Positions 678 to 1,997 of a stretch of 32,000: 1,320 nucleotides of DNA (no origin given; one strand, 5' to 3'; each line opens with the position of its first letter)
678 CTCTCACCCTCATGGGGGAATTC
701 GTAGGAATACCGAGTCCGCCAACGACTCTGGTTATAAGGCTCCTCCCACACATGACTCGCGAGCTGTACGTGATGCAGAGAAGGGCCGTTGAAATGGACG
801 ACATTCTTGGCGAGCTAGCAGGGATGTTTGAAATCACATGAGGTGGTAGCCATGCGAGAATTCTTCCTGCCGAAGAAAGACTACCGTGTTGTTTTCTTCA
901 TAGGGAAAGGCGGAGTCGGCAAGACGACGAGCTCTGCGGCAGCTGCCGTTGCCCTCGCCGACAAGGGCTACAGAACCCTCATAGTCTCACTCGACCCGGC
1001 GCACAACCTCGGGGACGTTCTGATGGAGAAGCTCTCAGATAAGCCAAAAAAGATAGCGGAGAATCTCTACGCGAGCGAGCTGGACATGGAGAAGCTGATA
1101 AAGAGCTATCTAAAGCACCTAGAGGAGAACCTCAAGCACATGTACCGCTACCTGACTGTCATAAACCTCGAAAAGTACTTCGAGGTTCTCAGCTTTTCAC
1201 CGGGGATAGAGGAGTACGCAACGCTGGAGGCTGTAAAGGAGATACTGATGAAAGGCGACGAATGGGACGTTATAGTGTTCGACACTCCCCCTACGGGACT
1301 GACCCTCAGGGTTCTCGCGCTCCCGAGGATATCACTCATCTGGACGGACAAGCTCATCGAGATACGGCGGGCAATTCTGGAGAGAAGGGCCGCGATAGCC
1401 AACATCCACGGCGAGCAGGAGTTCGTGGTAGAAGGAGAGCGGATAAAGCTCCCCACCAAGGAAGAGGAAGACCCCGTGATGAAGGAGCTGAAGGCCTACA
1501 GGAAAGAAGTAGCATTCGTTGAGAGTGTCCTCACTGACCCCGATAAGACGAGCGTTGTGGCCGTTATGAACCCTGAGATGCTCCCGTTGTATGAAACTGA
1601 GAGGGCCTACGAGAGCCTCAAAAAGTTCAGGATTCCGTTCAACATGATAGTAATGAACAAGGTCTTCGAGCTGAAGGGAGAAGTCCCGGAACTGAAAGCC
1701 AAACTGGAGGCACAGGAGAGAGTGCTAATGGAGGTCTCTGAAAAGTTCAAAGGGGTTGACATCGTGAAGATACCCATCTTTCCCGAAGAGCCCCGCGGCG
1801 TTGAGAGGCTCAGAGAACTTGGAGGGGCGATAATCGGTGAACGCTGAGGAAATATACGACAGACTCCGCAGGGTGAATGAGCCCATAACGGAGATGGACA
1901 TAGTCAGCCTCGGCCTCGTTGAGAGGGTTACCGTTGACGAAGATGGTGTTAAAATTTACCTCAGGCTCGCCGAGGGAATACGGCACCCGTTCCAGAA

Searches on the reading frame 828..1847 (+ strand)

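Call 87: search_protein_families(library=pfam, proteins=[window:828-1847:+], max_evalue=0.001)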
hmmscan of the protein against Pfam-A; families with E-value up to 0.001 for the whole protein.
window:828-1847:+ (339 aa): 7 families
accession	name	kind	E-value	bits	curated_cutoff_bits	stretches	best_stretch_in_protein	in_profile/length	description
PF02374.21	ArsA_ATPase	-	1.4e-75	254.8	24.3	1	20-335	2-303/305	Anion-transporting ATPase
PF13614.12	AAA_31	-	9.3e-14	52.2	27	1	23-162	6-134/177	AAA domain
PF01656.29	CbiA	-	2.8e-10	40.7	25.4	1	22-112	2-79/125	CobQ/CobB/MinD/ParA nucleotide binding domain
PF00142.24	Fer4_NifH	-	4.1e-06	26.9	25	1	22-70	3-51/271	4Fe-4S iron sulfur cluster binding proteins, NifH/frxC family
PF10609.15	ParA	-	4.6e-06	26.7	27.1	1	23-56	8-41/246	NUBPL iron-transfer P-loop NTPase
PF02562.22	PhoH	-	0.00024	21.1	27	0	18-105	18-90/205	PhoH-like protein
PF00448.28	SRP54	-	0.00054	20.1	22.7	0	21-56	3-38/196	SRP54-type protein, GTPase domain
